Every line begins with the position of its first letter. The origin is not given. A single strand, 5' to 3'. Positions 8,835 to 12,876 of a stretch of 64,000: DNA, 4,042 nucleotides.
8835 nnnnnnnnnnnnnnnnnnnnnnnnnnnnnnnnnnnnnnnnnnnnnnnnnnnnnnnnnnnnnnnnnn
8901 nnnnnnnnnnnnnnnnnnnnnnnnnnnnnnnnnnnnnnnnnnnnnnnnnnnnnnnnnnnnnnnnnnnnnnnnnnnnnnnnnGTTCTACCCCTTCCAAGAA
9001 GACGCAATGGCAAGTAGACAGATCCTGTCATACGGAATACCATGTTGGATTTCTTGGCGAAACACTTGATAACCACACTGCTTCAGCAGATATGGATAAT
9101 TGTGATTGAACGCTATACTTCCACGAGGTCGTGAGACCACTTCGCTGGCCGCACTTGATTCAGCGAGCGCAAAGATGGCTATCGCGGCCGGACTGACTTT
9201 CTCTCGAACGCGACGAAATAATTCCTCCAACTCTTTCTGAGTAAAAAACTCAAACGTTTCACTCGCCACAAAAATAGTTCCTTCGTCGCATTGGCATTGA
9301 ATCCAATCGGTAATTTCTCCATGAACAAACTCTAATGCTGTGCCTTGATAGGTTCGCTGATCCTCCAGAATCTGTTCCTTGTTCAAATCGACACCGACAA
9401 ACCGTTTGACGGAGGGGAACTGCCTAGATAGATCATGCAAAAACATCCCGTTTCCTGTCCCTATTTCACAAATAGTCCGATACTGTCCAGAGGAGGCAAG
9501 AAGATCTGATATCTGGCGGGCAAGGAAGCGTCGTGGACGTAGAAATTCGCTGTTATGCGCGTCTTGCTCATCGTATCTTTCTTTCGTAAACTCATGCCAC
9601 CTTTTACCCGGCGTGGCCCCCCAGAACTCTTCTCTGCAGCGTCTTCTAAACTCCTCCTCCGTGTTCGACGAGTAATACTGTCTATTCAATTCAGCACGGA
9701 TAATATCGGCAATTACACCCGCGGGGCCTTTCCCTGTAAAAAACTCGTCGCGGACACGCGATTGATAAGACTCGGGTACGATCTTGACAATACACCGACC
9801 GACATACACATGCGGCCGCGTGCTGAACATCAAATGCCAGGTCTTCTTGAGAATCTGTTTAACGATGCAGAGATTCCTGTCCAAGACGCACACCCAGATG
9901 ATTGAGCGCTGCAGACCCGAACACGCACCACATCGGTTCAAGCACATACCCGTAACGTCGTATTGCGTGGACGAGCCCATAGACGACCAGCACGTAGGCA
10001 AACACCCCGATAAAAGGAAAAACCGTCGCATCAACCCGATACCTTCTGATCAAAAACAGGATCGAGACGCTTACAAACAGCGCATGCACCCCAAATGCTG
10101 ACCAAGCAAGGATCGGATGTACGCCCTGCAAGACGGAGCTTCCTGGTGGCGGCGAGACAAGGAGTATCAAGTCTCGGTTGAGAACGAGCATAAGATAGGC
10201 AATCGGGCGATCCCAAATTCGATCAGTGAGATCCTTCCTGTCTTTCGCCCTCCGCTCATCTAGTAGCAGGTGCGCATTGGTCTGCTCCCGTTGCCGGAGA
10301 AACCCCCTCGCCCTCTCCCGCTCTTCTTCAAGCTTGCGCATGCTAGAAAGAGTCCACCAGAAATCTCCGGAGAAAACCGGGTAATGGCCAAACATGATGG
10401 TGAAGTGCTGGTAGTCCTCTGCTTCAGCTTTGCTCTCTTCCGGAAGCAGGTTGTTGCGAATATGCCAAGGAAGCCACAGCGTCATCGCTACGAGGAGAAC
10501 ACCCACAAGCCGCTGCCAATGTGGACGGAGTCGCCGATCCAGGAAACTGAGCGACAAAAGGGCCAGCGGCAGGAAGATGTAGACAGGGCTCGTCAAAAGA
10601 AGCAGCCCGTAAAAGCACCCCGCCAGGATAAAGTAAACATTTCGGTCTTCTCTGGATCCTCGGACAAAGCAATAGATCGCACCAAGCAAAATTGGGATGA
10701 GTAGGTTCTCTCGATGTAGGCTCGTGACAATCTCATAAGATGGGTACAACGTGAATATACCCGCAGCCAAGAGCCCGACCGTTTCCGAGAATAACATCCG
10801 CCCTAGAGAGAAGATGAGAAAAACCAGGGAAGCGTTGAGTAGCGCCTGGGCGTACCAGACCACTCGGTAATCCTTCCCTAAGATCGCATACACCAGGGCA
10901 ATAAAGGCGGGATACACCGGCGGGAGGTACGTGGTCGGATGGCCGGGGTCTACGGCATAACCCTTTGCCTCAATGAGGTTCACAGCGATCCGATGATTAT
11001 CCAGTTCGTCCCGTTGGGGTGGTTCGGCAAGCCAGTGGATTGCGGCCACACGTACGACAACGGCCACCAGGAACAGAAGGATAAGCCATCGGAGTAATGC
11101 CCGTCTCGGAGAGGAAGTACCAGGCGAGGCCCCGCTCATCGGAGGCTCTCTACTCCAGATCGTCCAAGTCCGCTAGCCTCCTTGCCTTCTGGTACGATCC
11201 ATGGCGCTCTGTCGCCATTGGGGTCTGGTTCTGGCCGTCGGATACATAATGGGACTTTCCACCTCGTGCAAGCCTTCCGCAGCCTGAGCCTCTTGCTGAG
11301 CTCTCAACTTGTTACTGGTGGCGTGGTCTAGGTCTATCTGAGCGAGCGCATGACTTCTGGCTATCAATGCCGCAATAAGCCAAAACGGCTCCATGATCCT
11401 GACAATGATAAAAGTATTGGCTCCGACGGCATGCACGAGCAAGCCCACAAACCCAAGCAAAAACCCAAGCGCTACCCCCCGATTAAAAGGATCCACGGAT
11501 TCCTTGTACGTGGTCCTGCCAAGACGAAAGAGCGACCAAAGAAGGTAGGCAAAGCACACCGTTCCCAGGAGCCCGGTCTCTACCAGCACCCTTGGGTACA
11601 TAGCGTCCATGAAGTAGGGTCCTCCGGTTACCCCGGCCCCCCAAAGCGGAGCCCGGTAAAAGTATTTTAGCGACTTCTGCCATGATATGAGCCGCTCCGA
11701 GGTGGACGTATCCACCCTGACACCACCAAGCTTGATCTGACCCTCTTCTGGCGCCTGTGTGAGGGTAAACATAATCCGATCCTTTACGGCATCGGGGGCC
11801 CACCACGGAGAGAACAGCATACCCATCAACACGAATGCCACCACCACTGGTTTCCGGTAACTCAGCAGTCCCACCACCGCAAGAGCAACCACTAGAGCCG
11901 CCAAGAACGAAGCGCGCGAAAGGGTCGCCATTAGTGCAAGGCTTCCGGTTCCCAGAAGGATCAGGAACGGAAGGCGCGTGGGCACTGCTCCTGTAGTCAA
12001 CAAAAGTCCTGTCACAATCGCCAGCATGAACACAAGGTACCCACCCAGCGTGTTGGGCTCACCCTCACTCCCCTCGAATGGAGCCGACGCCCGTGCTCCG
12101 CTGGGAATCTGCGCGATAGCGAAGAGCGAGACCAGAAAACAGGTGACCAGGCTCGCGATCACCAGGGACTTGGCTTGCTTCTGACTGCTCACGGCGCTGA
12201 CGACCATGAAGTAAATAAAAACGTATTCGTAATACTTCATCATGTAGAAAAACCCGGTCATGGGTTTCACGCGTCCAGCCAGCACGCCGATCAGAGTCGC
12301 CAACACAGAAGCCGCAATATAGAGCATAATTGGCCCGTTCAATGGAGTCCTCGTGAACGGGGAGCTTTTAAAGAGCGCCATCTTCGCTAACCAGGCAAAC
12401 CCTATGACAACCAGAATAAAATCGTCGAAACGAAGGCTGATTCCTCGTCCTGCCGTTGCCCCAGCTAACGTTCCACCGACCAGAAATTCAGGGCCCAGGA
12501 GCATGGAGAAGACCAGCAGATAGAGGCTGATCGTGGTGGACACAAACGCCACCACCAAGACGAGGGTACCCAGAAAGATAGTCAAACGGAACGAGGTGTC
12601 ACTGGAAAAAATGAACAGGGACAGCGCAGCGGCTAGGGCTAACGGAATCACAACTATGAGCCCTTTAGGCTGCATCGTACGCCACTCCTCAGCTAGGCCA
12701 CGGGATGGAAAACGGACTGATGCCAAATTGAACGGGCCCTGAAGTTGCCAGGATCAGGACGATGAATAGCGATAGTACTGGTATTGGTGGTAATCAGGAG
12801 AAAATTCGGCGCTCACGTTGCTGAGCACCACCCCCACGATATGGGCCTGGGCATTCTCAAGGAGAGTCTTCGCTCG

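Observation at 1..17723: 17.7-kb, 16-gene single-strand surface-glycan locus with an atypical enzyme mix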

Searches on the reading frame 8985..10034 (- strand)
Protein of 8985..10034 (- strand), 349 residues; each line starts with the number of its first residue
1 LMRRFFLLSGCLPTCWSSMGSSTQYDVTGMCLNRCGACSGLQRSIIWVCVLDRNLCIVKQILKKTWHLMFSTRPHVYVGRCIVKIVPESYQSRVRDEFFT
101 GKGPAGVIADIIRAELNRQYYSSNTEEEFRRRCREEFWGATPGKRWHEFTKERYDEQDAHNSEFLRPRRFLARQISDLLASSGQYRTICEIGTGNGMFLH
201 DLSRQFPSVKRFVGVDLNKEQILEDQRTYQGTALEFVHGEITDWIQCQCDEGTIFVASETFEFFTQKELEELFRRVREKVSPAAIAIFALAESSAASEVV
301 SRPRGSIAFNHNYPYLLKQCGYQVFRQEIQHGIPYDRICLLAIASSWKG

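Call 8: search_protein_families(library=pfam, proteins=[window:8985-10034:-], max_evalue=0.01)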
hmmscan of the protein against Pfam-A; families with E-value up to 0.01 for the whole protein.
window:8985-10034:- (349 aa): 6 families
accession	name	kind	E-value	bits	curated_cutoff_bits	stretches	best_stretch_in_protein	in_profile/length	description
PF13649.12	Methyltransf_25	-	4.4e-09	37.3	27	1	188-282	1-95/97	Methyltransferase domain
PF08241.18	Methyltransf_11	-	3.2e-06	28.1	21.2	1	190-286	2-93/95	Methyltransferase domain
PF08242.18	Methyltransf_12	-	3.9e-05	24.7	30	1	190-282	2-94/98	Methyltransferase domain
PF13489.12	Methyltransf_23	-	5.5e-05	23.4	27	1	168-294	6-122/164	Methyltransferase domain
PF13847.12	Methyltransf_31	-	0.00015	21.9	27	1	187-248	6-69/145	Methyltransferase domain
PF02390.23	Methyltransf_4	-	0.0019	18.2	24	1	187-224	4-40/173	Putative methyltransferase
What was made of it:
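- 8985..9893 (-): Class-I SAM methyltransferase. The start is uncertain: 9893, 9884 or 9830. PF13649 37.3 bits (call 8).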

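Call 9: search_protein_families(library=ncbifam, proteins=[window:8985-10034:-], max_evalue=0.001)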
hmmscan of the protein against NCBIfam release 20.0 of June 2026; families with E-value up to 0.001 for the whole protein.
window:8985-10034:- (349 aa): 4 families
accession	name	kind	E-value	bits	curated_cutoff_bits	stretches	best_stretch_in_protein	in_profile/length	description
TIGR02072.1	BioC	equivalog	1.2e-05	25.3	184.95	1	172-291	20-135/244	malonyl-ACP O-methyltransferase BioC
TIGR00091.1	TIGR00091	equivalog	0.00058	19.3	112.65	1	185-228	17-59/194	tRNA (guanosine(46)-N7)-methyltransferase TrmB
TIGR04371.1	methyltran_NanM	subfamily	0.00086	18.9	44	0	183-220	148-184/273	putative sugar O-methyltransferase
TIGR04543.1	ketoArg_3Met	equivalog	0.0009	18.4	425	0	182-323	147-294/336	2-ketoarginine methyltransferase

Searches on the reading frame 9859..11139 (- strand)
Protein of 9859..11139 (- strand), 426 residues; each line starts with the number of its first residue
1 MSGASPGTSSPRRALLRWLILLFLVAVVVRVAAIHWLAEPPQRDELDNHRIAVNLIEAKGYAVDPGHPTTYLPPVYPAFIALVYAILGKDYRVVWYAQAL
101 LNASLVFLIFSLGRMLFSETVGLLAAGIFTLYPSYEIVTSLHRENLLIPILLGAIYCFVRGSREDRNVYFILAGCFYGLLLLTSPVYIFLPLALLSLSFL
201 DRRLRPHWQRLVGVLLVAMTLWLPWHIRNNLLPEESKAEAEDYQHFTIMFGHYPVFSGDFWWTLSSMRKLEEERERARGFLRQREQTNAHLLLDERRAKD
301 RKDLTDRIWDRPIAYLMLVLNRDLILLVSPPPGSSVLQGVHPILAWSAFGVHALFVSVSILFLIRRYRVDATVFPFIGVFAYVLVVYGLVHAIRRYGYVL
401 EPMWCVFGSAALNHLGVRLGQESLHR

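Call 6: search_protein_families(library=pfam, proteins=[window:9859-11139:-], max_evalue=0.01)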
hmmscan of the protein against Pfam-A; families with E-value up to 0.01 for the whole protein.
window:9859-11139:- (426 aa): 1 family
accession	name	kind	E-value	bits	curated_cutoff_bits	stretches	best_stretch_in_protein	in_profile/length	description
PF13231.12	PMT_2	-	2.4e-16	60.8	26.1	1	73-225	3-160/160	Dolichyl-phosphate-mannose-protein mannosyltransferase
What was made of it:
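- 9859..11139 (-): GT-C fold (PMT_2/ArnT-like) glycosyltransferase that would use a polyprenyl-phosphate sugar on the periplasmic face. The variable region starts here. PF13231 60.8 bits (call 6).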

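Call 10: search_protein_families(library=ncbifam, proteins=[window:9859-11139:-], max_evalue=0.001)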
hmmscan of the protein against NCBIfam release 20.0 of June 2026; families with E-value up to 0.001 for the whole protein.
window:9859-11139:- (426 aa): 0 families

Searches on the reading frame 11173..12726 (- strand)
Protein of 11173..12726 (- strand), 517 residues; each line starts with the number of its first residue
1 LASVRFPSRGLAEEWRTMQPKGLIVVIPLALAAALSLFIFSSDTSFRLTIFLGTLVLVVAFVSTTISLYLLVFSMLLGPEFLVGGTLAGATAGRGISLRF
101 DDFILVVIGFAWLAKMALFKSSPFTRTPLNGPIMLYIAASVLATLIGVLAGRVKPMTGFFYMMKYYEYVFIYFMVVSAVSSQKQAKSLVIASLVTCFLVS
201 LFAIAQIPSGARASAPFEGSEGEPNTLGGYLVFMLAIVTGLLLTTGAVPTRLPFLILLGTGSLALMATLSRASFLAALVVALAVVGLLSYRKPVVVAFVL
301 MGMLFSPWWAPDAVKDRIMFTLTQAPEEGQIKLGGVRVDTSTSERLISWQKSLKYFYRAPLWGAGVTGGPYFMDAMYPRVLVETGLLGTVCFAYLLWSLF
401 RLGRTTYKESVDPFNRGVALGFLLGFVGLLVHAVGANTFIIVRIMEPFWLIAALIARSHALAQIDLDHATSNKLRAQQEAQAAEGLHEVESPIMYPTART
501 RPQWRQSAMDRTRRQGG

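Call 6: search_protein_families(library=pfam, proteins=[window:11173-12726:-], max_evalue=0.01)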
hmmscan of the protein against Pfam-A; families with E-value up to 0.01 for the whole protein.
window:11173-12726:- (517 aa): 1 family
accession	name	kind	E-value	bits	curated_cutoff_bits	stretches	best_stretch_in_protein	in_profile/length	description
PF04932.20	Wzy_C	-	5.7e-11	42.8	31.7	1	259-388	4-144/149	O-Antigen ligase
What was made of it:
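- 11173..12726 (-): Wzy_C-domain membrane protein (about 11 TM): repeat-unit polymerase or ligase. Last gene of the conserved 5' module. PF04932 42.8 bits, above the 31.7 cutoff (call 6).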

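Call 10: search_protein_families(library=ncbifam, proteins=[window:11173-12726:-], max_evalue=0.001)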
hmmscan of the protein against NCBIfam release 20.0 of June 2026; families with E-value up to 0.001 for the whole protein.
window:11173-12726:- (517 aa): 1 family
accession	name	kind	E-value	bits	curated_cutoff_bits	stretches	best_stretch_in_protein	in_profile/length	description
TIGR00947.1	2A73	equivalog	1.5e-05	24.2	366.4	0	106-458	46-422/425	IctB family putative bicarbonate transporter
